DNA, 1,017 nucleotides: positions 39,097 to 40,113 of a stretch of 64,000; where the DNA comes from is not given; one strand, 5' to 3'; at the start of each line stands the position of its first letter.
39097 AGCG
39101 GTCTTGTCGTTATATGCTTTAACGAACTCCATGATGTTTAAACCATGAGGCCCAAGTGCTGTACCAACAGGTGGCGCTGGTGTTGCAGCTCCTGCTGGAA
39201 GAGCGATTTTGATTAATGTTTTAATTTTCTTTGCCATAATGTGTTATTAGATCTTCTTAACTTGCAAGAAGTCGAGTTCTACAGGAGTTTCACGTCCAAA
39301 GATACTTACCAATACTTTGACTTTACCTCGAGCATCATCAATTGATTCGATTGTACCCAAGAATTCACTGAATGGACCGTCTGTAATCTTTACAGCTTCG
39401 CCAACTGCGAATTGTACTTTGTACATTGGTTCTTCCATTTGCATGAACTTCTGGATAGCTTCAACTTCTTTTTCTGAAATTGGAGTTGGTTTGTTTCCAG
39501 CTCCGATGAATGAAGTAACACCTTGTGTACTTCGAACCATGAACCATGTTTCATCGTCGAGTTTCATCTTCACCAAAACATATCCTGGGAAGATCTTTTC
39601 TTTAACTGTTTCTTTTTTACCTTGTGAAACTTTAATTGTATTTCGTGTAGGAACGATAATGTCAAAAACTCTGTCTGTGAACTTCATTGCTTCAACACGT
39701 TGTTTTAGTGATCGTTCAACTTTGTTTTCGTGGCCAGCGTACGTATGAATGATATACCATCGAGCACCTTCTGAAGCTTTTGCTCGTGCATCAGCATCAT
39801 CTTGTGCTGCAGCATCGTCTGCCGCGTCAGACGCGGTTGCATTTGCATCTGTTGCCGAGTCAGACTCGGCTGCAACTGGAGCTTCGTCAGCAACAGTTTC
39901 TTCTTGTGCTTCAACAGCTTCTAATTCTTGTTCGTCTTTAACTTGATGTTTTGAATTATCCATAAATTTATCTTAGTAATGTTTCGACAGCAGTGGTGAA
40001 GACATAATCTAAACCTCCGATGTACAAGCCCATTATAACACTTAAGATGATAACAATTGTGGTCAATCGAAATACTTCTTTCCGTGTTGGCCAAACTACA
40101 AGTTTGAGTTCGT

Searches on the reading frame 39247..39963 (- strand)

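Call 60: search_protein_families(library=pfam, proteins=[window:39247-39963:-], max_evalue=0.001)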
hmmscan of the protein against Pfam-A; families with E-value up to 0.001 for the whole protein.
window:39247-39963:- (238 aa): 2 families
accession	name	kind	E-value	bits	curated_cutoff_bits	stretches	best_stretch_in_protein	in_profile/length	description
PF02357.24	NusG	-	4.2e-30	104.6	22.2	1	68-170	2-92/93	Transcription termination factor nusG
PF00467.35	KOW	-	1e-05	25.6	22.3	1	187-217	1-29/32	KOW motif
